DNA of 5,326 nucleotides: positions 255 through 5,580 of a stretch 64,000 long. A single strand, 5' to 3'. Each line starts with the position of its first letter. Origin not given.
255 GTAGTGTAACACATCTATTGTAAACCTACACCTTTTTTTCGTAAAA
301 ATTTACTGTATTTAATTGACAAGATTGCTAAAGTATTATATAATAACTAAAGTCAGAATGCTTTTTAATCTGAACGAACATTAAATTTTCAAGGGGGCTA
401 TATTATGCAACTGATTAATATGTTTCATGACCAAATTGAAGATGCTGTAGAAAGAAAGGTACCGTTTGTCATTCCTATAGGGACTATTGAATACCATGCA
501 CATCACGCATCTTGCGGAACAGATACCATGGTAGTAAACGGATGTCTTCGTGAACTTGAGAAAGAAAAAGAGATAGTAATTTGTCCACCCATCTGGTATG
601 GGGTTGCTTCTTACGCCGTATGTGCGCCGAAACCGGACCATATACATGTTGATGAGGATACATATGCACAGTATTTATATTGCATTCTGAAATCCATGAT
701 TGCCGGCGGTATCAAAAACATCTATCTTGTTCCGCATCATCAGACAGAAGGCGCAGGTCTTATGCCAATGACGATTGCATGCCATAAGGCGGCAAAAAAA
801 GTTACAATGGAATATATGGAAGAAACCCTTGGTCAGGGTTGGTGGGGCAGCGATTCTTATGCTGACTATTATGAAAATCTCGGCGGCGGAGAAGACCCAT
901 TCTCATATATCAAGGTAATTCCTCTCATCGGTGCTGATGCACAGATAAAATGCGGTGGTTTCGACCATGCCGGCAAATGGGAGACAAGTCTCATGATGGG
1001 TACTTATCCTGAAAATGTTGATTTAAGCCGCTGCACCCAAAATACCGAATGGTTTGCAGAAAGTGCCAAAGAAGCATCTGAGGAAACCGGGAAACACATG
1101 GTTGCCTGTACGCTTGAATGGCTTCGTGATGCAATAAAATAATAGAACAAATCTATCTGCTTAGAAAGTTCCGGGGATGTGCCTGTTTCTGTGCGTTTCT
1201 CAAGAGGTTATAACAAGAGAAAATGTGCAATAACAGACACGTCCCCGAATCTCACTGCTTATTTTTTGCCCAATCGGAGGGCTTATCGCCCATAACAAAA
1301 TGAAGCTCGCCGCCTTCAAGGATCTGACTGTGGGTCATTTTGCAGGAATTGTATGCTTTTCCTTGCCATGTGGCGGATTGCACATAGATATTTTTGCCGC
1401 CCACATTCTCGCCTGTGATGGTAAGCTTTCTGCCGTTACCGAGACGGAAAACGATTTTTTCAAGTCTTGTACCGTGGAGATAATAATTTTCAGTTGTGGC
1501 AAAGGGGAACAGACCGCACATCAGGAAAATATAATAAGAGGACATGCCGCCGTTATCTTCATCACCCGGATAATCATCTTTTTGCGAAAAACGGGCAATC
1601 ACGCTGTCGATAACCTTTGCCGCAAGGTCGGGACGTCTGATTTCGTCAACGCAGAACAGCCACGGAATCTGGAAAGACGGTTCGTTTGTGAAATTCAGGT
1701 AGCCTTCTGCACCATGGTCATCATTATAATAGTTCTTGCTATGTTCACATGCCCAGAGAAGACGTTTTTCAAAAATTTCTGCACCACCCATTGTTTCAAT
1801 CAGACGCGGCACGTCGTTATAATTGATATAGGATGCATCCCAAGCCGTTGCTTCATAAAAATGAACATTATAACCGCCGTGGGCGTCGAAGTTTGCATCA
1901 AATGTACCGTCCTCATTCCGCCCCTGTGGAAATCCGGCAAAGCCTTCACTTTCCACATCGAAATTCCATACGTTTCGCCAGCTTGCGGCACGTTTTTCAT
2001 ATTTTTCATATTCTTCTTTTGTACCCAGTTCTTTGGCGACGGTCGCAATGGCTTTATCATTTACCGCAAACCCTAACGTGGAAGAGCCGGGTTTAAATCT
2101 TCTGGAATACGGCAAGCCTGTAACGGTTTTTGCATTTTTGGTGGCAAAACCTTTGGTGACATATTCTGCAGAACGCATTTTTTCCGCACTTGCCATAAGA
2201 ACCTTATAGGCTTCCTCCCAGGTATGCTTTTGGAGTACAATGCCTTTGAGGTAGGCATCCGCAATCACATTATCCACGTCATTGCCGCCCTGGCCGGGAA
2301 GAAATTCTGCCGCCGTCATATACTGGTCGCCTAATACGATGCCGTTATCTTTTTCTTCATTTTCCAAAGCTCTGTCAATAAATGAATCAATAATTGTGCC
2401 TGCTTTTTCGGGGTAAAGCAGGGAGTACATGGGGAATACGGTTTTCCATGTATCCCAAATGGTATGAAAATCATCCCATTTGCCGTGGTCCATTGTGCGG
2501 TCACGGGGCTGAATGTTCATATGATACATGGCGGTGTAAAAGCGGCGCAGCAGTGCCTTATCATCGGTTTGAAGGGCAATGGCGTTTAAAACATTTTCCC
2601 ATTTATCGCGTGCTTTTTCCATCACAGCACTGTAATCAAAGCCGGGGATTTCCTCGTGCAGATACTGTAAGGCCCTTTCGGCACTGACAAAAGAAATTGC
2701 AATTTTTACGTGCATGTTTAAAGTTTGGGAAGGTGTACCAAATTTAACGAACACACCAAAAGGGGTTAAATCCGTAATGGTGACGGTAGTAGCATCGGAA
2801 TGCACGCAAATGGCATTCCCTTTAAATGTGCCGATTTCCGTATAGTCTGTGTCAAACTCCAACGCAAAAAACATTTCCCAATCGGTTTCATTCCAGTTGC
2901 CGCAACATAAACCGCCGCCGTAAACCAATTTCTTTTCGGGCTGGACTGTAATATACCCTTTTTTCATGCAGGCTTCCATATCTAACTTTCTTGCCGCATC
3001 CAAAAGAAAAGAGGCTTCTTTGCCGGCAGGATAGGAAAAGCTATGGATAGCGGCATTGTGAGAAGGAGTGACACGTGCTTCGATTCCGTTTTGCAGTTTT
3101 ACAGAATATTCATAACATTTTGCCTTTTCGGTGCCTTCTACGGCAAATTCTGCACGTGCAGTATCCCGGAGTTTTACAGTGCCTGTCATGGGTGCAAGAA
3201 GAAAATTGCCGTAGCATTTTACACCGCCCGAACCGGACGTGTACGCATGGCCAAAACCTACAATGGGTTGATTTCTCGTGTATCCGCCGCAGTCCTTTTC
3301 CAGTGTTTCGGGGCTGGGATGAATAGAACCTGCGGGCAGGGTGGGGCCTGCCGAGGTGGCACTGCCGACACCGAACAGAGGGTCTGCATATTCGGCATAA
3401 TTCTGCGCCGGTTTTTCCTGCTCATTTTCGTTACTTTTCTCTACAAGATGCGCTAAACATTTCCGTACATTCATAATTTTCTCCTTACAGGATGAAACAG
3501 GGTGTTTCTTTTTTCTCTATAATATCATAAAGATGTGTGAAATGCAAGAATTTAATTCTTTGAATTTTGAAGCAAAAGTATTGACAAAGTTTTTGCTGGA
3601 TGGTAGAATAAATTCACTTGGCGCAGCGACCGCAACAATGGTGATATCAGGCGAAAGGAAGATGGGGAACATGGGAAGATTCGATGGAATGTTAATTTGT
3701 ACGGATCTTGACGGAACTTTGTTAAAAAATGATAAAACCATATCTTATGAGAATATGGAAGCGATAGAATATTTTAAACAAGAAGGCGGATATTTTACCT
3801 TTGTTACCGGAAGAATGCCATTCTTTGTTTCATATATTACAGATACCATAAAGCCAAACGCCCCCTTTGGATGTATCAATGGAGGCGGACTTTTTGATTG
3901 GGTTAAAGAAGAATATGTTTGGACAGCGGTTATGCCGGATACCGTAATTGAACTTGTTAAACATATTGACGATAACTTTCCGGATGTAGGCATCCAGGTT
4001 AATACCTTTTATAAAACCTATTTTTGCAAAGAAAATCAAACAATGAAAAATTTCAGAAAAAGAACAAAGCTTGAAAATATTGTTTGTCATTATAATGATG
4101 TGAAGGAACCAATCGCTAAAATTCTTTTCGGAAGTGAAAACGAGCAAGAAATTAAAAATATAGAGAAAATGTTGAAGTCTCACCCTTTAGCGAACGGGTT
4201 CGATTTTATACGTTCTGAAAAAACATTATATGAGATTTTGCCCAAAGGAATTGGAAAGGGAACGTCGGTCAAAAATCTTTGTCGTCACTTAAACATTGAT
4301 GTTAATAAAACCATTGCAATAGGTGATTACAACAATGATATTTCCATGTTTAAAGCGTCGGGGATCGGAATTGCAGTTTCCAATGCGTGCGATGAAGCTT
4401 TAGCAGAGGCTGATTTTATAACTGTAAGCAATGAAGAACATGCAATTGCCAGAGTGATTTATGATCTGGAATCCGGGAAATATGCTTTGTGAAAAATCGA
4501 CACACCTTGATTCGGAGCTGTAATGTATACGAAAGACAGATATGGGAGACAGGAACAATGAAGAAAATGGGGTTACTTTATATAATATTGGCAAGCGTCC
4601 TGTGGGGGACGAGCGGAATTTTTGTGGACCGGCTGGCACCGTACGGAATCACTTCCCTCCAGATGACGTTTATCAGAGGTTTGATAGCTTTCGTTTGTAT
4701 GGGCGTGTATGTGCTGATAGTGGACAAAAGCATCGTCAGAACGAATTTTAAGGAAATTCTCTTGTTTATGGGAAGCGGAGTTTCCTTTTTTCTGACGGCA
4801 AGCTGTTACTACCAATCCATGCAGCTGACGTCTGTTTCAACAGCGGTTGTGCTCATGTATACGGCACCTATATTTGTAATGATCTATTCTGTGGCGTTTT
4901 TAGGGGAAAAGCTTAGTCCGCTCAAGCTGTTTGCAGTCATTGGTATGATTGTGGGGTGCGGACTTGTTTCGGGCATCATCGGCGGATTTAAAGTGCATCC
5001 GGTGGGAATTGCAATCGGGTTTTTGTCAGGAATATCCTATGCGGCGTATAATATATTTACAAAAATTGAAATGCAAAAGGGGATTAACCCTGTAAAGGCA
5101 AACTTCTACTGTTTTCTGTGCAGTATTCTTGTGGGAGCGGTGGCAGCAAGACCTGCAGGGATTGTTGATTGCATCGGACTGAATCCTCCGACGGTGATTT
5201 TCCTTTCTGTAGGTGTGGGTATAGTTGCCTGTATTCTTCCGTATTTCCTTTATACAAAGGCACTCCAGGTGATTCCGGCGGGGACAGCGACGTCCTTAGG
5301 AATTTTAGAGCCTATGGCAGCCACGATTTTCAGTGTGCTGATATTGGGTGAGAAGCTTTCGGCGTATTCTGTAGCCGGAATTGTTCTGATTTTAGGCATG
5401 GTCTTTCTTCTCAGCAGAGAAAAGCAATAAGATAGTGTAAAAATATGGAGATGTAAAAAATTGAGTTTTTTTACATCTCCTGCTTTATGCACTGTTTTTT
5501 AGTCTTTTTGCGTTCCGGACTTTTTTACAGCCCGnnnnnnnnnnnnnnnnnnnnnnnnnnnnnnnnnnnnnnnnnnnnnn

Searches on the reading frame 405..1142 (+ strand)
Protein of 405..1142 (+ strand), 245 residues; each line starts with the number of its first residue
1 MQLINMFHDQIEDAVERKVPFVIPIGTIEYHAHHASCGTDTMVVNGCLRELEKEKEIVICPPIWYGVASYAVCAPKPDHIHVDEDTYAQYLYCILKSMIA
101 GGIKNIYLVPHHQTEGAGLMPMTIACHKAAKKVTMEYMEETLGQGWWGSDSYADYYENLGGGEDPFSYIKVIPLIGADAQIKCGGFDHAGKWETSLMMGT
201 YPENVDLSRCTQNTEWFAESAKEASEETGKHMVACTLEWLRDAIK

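Call 51: search_protein_families(library=pfam, proteins=[window:405-1142:+], max_evalue=0.001)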
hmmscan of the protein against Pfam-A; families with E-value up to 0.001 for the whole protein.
window:405-1142:+ (245 aa): 1 family
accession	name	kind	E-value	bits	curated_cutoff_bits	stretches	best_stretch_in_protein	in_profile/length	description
PF02633.19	Creatininase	-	6.5e-29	101.5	31.3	1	8-222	5-195/238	Creatinine amidohydrolase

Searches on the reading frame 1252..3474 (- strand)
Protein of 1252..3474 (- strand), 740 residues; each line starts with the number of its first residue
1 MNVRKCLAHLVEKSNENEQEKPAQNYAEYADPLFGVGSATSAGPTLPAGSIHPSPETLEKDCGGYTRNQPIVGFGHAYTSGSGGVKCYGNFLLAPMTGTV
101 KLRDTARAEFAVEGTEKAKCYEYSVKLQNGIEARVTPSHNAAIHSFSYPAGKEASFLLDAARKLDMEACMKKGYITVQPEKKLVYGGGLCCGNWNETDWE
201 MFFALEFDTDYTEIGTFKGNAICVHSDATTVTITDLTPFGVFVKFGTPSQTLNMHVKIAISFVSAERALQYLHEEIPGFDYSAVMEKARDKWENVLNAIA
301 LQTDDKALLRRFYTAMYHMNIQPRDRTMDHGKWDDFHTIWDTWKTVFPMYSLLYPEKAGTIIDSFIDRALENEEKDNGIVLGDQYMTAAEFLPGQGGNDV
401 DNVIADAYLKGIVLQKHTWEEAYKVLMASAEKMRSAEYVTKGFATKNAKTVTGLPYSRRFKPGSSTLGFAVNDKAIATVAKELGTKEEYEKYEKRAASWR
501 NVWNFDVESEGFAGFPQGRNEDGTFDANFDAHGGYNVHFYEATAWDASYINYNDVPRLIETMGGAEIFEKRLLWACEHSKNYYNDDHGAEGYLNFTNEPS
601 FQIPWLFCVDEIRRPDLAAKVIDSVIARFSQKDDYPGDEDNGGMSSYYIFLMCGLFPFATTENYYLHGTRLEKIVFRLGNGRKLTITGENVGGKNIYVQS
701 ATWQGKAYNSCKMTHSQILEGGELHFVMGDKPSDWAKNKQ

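Call 51: search_protein_families(library=pfam, proteins=[window:1252-3474:-], max_evalue=0.001)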
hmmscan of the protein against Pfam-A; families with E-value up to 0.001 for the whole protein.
window:1252-3474:- (740 aa): 2 families
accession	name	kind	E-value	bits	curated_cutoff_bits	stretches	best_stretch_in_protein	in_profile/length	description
PF07971.18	Glyco_hydro_92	-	2.4e-100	337.1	24.6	1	268-730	2-464/464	Glycosyl hydrolase family 92 catalytic domain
PF17678.7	Glyco_hydro_92N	-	2.6e-38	132.6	34.5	1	31-261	3-236/236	Glycosyl hydrolase family 92 N-terminal domain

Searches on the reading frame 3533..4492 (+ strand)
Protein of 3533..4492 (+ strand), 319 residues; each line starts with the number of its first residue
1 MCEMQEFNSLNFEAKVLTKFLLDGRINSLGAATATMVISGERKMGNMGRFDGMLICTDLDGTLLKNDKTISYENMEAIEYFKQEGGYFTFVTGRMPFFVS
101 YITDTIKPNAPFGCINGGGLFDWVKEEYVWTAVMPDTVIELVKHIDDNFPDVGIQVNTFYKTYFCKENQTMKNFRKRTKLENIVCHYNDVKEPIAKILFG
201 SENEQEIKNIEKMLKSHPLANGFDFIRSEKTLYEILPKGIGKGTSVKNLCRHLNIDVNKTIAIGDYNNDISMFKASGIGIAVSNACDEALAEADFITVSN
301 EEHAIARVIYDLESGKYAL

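Call 51: search_protein_families(library=pfam, proteins=[window:3533-4492:+], max_evalue=0.001)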
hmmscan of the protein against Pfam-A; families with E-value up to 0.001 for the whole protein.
window:3533-4492:+ (319 aa): 4 families
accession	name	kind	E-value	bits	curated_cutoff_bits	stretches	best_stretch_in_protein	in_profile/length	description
PF08282.18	Hydrolase_3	-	7.4e-57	193.4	20.9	1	55-309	1-255/255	haloacid dehalogenase-like hydrolase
PF05116.19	S6PP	-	2.4e-17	63.8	20.3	1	202-293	127-217/247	Sucrose-6F-phosphate phosphohydrolase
PF00702.32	Hydrolase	-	1.5e-05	25.9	26.4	0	104-277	52-191/191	haloacid dehalogenase-like hydrolase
PF13419.12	HAD_2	-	4e-05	24.2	23.8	1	58-280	4-175/178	Haloacid dehalogenase-like hydrolase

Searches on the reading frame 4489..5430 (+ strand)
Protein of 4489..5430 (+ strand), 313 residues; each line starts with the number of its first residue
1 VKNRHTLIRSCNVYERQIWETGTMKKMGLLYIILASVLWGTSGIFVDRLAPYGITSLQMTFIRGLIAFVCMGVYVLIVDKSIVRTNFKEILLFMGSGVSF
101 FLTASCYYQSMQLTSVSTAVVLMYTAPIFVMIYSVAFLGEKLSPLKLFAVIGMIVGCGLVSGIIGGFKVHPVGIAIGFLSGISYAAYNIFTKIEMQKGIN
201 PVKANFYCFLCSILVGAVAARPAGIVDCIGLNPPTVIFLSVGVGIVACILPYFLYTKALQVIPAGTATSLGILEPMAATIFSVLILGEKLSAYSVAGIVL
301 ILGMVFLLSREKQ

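Call 51: search_protein_families(library=pfam, proteins=[window:4489-5430:+], max_evalue=0.001)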
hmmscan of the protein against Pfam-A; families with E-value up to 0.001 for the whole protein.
window:4489-5430:+ (313 aa): 2 families
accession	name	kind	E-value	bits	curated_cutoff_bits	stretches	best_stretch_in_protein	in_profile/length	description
PF00892.27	EamA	-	4.7e-39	134.2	28.2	2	27-161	2-134/135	EamA-like transporter family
PF03151.22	TPT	-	1.3e-06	28.5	30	1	50-213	30-186/291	Triose-phosphate Transporter family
